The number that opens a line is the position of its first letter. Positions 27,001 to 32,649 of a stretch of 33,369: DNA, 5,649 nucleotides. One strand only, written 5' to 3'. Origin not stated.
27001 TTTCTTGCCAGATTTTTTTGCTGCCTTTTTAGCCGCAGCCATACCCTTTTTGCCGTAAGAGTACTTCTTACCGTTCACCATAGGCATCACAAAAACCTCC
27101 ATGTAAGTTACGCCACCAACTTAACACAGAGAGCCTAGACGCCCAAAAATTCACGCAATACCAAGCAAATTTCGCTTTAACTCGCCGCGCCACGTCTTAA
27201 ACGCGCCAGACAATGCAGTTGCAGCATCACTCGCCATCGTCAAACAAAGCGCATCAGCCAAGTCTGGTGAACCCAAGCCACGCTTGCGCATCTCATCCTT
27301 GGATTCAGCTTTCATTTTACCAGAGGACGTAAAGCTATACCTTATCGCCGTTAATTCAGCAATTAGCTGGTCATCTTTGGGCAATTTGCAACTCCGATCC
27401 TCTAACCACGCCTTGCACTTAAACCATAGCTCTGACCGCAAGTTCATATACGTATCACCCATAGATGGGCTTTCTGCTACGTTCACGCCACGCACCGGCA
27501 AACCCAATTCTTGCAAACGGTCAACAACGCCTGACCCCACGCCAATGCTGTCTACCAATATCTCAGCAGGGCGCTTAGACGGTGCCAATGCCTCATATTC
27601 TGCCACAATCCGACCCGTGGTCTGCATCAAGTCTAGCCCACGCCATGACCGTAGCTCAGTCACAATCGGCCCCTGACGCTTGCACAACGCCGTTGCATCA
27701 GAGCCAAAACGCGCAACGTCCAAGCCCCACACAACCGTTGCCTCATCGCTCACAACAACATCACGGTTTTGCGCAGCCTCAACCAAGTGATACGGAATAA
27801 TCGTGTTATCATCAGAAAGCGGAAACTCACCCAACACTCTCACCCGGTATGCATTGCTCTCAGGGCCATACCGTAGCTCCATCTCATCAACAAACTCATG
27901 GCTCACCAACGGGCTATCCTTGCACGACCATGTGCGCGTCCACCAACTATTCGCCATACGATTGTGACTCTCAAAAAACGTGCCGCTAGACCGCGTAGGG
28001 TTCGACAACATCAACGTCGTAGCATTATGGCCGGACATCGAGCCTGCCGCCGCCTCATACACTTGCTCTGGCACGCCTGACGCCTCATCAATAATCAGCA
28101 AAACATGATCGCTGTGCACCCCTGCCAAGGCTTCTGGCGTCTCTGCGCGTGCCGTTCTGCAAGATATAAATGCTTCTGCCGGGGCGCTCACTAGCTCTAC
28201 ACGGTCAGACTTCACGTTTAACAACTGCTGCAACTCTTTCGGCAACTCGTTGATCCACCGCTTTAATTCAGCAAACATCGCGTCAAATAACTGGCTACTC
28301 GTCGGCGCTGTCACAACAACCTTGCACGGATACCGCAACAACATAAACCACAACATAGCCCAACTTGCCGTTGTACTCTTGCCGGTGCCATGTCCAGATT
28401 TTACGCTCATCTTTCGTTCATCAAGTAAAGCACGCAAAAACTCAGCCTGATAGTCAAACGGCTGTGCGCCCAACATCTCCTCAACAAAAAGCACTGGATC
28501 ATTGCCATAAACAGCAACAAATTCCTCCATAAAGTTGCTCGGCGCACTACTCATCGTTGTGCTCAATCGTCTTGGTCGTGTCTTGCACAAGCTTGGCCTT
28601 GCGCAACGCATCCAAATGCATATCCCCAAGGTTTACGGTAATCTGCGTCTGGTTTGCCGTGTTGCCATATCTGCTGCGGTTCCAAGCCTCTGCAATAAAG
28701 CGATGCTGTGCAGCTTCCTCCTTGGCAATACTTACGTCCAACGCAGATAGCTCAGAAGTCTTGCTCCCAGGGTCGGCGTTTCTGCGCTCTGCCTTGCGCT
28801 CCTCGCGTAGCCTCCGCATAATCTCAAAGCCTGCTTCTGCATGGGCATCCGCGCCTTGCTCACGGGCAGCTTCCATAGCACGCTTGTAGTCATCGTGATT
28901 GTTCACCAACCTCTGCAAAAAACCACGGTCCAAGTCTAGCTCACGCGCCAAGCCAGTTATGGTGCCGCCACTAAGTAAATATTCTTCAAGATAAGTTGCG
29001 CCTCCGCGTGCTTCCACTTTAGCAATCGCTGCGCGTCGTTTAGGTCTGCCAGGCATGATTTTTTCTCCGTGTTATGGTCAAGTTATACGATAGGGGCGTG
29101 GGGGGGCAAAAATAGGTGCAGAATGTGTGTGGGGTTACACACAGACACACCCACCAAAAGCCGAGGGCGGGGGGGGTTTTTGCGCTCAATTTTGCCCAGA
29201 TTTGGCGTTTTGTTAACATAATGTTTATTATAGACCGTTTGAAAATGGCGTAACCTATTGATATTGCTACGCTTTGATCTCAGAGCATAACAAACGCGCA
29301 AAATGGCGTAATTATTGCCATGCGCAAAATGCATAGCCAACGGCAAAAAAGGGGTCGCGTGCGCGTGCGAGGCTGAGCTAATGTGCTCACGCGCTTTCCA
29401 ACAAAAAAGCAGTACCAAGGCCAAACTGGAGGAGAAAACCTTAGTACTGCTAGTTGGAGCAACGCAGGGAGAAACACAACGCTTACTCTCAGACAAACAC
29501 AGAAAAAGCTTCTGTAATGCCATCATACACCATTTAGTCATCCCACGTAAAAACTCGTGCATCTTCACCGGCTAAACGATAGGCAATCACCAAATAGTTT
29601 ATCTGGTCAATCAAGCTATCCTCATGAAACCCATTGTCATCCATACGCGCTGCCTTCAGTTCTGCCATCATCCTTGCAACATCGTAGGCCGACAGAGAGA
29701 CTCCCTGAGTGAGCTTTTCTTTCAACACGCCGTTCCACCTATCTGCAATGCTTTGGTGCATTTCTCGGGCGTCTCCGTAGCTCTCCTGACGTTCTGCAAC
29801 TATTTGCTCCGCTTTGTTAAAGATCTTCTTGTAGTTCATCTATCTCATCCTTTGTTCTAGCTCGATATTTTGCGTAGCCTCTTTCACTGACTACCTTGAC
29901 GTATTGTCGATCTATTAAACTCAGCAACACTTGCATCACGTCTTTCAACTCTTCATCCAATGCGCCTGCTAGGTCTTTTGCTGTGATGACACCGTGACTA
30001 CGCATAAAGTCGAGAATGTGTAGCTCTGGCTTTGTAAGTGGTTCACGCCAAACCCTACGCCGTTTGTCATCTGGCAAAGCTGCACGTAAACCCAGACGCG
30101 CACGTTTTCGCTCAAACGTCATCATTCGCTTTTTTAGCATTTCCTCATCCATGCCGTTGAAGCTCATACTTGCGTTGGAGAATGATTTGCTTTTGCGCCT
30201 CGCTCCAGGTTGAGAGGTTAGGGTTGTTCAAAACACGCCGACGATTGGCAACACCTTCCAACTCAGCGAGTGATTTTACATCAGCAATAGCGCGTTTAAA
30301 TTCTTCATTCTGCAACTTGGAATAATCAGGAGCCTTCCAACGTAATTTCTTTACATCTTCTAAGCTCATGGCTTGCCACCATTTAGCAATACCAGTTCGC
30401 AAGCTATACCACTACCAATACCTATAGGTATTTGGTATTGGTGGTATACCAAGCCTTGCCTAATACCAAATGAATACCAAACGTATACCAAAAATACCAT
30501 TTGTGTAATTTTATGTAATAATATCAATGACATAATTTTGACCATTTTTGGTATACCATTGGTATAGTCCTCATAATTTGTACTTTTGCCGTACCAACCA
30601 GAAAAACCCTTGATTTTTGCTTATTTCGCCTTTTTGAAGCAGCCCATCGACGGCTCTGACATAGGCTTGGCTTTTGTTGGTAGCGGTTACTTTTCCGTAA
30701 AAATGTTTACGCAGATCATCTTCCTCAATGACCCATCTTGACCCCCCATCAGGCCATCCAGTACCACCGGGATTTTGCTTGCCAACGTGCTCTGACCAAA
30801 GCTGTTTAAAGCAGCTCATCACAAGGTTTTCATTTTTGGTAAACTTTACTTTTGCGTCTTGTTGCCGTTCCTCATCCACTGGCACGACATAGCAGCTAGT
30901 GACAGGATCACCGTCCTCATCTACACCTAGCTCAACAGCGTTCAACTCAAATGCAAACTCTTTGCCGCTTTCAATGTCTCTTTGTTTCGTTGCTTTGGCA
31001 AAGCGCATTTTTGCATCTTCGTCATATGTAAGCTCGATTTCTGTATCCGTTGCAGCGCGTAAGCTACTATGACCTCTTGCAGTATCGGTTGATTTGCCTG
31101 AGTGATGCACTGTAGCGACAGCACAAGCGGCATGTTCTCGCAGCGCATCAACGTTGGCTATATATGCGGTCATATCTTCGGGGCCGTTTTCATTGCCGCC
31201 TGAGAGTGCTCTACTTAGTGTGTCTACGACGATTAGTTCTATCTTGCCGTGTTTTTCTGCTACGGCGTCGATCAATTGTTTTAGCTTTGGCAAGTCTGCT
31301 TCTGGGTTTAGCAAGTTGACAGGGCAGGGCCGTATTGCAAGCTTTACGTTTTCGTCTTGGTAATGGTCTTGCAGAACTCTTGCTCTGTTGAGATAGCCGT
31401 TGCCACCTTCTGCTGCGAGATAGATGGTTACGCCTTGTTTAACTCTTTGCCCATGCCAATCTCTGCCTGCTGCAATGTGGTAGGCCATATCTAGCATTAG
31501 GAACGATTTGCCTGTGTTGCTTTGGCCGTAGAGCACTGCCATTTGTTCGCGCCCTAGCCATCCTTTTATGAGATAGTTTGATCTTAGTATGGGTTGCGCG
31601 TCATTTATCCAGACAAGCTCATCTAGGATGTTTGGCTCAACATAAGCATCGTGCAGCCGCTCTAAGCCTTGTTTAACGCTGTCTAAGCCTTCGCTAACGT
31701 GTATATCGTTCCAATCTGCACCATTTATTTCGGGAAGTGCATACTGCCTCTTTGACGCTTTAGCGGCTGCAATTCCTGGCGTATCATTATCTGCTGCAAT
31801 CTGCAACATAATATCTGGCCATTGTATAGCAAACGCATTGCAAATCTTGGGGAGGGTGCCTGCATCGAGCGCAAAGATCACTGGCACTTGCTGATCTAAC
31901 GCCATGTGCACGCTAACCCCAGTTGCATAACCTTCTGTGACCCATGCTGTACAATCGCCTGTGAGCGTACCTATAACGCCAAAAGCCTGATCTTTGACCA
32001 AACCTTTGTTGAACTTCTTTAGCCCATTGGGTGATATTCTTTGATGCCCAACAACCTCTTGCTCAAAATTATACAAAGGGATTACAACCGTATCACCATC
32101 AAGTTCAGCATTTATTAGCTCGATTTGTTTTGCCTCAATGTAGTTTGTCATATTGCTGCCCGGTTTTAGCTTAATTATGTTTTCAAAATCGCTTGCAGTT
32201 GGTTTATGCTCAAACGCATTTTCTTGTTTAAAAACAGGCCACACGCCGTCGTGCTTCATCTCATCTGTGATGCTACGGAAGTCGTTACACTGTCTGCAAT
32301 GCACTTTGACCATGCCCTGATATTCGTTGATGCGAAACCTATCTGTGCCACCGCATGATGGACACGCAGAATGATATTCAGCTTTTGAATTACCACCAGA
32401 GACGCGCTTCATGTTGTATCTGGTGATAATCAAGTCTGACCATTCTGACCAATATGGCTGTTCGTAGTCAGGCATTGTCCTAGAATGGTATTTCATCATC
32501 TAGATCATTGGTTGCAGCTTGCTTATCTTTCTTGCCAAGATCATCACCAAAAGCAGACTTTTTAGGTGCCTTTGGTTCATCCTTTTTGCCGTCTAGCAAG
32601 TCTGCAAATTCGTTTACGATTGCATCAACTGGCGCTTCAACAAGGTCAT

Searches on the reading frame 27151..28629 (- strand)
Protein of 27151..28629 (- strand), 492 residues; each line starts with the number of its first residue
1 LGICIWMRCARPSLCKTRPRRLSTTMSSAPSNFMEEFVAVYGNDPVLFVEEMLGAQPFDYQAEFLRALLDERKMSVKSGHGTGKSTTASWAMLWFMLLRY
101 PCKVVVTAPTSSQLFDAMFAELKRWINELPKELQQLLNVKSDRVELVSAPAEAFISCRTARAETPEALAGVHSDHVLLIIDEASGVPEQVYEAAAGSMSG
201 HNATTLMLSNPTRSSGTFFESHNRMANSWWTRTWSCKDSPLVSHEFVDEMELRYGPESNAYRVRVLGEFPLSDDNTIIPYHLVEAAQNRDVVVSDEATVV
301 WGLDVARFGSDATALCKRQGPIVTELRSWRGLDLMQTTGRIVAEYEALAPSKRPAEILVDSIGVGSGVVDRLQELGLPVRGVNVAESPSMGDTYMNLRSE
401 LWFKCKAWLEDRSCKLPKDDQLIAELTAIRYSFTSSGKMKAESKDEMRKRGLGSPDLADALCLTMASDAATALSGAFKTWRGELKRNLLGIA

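Call 9: search_protein_families(library=pfam, proteins=[window:27151-28629:-], max_evalue=0.01)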
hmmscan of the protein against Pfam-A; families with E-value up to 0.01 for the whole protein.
window:27151-28629:- (492 aa): 4 families
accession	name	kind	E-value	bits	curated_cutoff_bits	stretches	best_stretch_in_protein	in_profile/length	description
PF05127.21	NAT10_TcmA_helicase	-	2.6e-07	31.1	22.7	1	76-195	2-110/176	RNA cytidine acetyltransferase NAT10/TcmA, helicase domain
PF00270.35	DEAD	-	6.2e-06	26.5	26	1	59-189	2-132/167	DEAD/DEAH box helicase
PF03237.21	Terminase_6N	-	2e-05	24.8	22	1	79-278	5-208/215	Terminase large subunit, T4likevirus-type, N-terminal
PF13604.12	AAA_30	-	0.0021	18.2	27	0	61-205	6-119/191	AAA domain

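Call 10: search_protein_families(library=phrogs, proteins=[window:27151-28629:-], max_evalue=0.001)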
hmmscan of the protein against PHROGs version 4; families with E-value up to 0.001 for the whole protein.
window:27151-28629:- (492 aa): 7 families
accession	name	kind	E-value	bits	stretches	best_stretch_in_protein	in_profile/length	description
phrog_5902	-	unknown function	3.9e-60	205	1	36-342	13-329/359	-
phrog_2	-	head and packaging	1.4e-48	167.3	1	44-467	253-591/807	terminase large subunit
phrog_675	-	head and packaging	5.9e-08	32.4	1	25-212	19-192/576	terminase large subunit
phrog_5989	-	head and packaging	8.4e-08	32.7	1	33-135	124-219/347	terminase large subunit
phrog_20197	-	unknown function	3.6e-07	31.2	1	35-124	12-102/158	-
phrog_7579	-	head and packaging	0.00011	22.5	1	79-274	25-218/239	terminase large subunit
phrog_3717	-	head and packaging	0.0007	20.1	0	70-305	22-258/277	terminase large subunit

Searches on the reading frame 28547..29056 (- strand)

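Call 43: search_protein_families(library=pfam, proteins=[window:28547-29056:-], max_evalue=5)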
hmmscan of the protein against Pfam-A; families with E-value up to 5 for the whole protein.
window:28547-29056:- (169 aa): 2 families
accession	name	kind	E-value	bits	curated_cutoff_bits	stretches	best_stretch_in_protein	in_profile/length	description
PF20901.3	Sf6_terminase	-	0.00041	20.8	27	1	45-134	32-103/106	Bacteriophage Sf6, terminase small subunit-like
PF14300.12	DMP19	-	0.0045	18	25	1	45-111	24-95/112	DMP19-like protein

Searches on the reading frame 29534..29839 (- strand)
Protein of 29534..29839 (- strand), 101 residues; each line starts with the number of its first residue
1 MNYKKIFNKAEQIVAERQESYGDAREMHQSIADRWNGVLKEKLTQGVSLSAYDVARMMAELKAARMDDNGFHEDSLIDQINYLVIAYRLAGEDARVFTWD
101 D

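Call 14: search_protein_families(library=pfam, proteins=[window:29534-29839:-], max_evalue=0.01)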
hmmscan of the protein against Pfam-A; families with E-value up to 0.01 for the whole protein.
window:29534-29839:- (101 aa): 1 family
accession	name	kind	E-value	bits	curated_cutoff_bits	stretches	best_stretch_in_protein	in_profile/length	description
PF19905.4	DUF6378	-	1.8e-19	70.2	27.1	1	6-89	2-80/81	Domain of unknown function (DUF6378)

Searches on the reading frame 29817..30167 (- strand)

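Call 14: search_protein_families(library=pfam, proteins=[window:29817-30167:-], max_evalue=0.01)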
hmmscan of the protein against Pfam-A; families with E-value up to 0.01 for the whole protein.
window:29817-30167:- (116 aa): 2 families
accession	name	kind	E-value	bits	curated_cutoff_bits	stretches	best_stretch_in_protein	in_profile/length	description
PF03965.22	Penicillinase_R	-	0.0019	19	22.6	1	44-107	1-68/115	Penicillinase repressor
PF25212.1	HVO_A0114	-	0.0084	16.3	27.6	0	42-95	18-71/84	HVO_A0114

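Call 19: search_protein_families(library=phrogs, proteins=[window:29817-30167:-], max_evalue=0.001)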
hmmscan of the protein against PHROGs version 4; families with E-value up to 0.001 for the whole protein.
window:29817-30167:- (116 aa): 0 families

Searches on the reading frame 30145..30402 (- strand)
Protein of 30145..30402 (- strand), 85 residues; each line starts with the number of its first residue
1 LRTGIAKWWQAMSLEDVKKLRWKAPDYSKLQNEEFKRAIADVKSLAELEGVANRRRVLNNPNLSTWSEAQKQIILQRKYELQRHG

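Call 43: search_protein_families(library=pfam, proteins=[window:30145-30402:-], max_evalue=5)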
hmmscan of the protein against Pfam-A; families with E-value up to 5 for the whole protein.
window:30145-30402:- (85 aa): 1 family
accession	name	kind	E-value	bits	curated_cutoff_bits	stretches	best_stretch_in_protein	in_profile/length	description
PF20162.4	Etd1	-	0.084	13.9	27.5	1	32-73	58-95/98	Septation protein etd1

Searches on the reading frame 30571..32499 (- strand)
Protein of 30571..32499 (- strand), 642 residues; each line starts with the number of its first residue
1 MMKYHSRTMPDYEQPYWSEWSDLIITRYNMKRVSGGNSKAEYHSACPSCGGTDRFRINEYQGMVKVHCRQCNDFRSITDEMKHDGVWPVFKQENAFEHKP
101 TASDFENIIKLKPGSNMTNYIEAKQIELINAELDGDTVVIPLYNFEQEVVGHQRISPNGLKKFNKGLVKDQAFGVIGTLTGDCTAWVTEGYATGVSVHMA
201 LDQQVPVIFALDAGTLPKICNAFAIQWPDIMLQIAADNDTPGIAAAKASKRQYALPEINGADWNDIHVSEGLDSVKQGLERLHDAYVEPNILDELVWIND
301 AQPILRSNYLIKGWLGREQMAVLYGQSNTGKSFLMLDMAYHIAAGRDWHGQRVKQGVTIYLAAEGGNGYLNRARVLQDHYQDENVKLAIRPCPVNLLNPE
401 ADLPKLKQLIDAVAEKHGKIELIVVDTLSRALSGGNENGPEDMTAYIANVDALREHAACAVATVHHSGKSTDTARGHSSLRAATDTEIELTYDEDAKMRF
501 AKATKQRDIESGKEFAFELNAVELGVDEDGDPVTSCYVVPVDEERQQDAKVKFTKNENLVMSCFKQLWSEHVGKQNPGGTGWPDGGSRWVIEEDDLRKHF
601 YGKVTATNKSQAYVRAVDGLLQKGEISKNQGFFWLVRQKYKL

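Call 9: search_protein_families(library=pfam, proteins=[window:30571-32499:-], max_evalue=0.01)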
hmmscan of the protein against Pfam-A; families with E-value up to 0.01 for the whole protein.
window:30571-32499:- (642 aa): 4 families
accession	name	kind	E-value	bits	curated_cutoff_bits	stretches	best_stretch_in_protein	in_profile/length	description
PF13481.12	AAA_25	-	8.9e-37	127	27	1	295-471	10-194/195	AAA domain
PF08273.17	Zn_Ribbon_Prim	-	1.6e-07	32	23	1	41-72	1-32/37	Zinc-binding domain of primase-helicase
PF13362.12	Toprim_3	-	2.1e-05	25.3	27.2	1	186-271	3-93/95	Toprim domain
PF13479.12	AAA_24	-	0.00069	19.9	27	1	318-432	2-77/195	AAA domain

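Call 10: search_protein_families(library=phrogs, proteins=[window:30571-32499:-], max_evalue=0.001)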
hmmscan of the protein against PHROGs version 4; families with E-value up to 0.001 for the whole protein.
window:30571-32499:- (642 aa): 17 families
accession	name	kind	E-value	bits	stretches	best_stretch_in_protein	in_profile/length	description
phrog_2850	-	unknown function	5.4e-52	178.2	1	299-547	139-388/465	-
phrog_906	-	DNA, RNA and nucleotide metabolism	5.3e-43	148.9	1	306-545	515-759/872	DNA polymerase/primase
phrog_2249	-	DNA, RNA and nucleotide metabolism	4.1e-39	135.9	1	98-280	116-320/802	DNA primase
phrog_4913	-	DNA, RNA and nucleotide metabolism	1.7e-26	93.4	1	92-282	151-378/1290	replication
phrog_3228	-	DNA, RNA and nucleotide metabolism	1.4e-24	87.4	1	306-523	362-589/766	replicative helicase-primase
phrog_239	-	DNA, RNA and nucleotide metabolism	8.5e-20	72.3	1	26-531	27-602/801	DNA primase/helicase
phrog_510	-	DNA, RNA and nucleotide metabolism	1.1e-17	65.1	2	20-75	26-76/667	DNA primase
phrog_3123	-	unknown function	1.4e-14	54.6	1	308-473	331-511/583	-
phrog_35358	-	DNA, RNA and nucleotide metabolism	1.7e-13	50.5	1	135-241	177-289/968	DNA primase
phrog_6012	-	DNA, RNA and nucleotide metabolism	2.4e-13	51.1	1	316-479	146-313/447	DNA helicase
phrog_2597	-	DNA, RNA and nucleotide metabolism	2.6e-13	50.4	1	279-474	332-521/747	DNA primase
phrog_25777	-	DNA, RNA and nucleotide metabolism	1.9e-11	43.8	2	134-254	197-312/907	DNA primase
phrog_1139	-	DNA, RNA and nucleotide metabolism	2e-09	37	1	27-283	15-285/895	DNA primase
phrog_1284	-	unknown function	3.7e-09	37.4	1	305-471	22-188/306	-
phrog_6357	-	unknown function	4.1e-09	37.1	1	308-526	21-224/321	-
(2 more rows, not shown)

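Call 32: find_related_loci(query=window:30571-32499:-, collection=viral_contigs, flank=10000)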
Query window:30571-32499:- (642 aa) in viral_contigs; peptide patterns used: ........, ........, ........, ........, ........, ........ (x = any residue, [..] = any of these).
87 stretches matched a pattern; 87 encode a relative of the query (tblastn E <= 1e-3); the best 80 are kept; 80 distinct loci.
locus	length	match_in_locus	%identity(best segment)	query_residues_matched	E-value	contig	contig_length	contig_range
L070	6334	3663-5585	97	2-642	0e+0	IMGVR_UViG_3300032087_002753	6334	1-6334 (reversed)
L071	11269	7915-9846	95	1-642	0e+0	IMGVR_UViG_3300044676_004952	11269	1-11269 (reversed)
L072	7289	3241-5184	62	7-642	0e+0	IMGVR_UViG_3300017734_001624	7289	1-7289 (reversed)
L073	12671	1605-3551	62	6-642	0e+0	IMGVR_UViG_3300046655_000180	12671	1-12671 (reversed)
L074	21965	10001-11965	61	1-642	0e+0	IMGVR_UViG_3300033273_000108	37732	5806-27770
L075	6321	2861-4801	61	9-642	0e+0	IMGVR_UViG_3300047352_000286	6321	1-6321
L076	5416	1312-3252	61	9-642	0e+0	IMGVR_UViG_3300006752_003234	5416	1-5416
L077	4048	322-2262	61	9-642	0e+0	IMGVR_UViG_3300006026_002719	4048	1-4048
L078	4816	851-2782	59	9-642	0e+0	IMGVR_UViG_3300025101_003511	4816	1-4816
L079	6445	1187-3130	59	9-642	0e+0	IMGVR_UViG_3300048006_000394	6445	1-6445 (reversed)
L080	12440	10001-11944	59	9-642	0e+0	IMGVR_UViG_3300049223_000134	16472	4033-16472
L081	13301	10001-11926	58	9-642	0e+0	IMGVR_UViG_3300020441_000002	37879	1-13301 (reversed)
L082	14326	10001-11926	59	9-642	0e+0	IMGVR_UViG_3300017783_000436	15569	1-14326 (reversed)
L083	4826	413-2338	58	9-642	0e+0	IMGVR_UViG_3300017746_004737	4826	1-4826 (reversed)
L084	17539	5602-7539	57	9-642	0e+0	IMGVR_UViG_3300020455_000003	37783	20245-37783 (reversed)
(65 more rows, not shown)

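Call 50: search_dna_similar(query=window:30571-32499:-, collection=phages, mode=protein, max_rows=12)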
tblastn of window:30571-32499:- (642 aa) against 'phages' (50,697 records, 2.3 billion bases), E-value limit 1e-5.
Records with a match: 1397; places in all: 1401; records where one place covers at least 80% of the query: 3.
Best place of each record, by identity: <60% 1397.
By first word of the organism name: Mycobacterium 500; Salmonella 349; Escherichia 227; Vibrio 88; Streptococcus 33; Gordonia 20; Microbacterium 19; Kagunavirus 11; Pseudomonas 10; Moraxella 8; and 43 more.
By host as written in the record: Mycobacterium smegmatis mc2 155 365; - 135; Escherichia coli 122; Mycobacterium smegmatis mc#155 79; Salmonella enterica 55; Salmonella enterica subsp. enterica serovar Enteritidis 52; Salmonella enterica subsp. enterica serovar Typhimurium 48; Salmonella sp. 37; and 229 more.
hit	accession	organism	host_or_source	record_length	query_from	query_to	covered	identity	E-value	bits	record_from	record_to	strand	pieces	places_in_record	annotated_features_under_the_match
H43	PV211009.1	Roseobacter phage CRP-701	Roseobacter sp. FZCC1911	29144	5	554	86%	34.9%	1e-85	299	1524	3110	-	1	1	DNA primase/helicase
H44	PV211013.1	Roseobacter phage CRP-823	Roseobacter sp. FZCC0197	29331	245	642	62%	46.5%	3e-108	365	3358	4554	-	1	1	DNA primase/helicase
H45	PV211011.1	Roseobacter phage CRP-821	Roseobacter sp. FZCC0197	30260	245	642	62%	45.8%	1e-104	354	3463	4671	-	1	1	DNA primase/helicase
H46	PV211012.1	Roseobacter phage CRP-822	Roseobacter sp. FZCC0197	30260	245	642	62%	45.8%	1e-104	354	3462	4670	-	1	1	DNA primase/helicase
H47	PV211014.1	Roseobacter phage CRP-831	Roseobacter sp. FZCC0196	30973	245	642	62%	45.3%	3e-104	353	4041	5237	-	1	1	helicase RepA family protein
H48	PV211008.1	Roseobacter phage CRP-406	Roseobacter sp. FZCC0037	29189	4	548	85%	33.0%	3e-82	289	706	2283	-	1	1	DNA primase/helicase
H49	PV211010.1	Roseobacter phage CRP-811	Roseobacter sp. FZCC0198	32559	292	642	55%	50.7%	2e-108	365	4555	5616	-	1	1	helicase RepA family protein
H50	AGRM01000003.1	Salmonella enterica subsp. houtenae str. ATCC BAA-1581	Homo sapiens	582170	43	571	82%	27.8%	1e-49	192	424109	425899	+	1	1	hypothetical protein | zinc-binding domain of primase-helicase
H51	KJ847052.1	Idiomarinaceae phage 1N2-2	Idiomarinaceae bacterium N2-2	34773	120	577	71%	29.7%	1e-39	162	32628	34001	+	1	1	putative primase-helicase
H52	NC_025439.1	Idiomarinaceae phage 1N2-2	Idiomarinaceae bacterium N2-2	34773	120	577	71%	29.7%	1e-39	162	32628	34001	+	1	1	DNA primase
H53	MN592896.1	Alteromonas phage XX1924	Alteromonas litorea TF-22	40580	120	568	70%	29.4%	5e-37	154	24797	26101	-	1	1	TOPRIM domain-containing protein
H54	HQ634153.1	Salicola phage CGphi29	Salicola sp. M5 MPN 10^-2 23B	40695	101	549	70%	29.2%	9e-34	144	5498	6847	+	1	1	hypothetical protein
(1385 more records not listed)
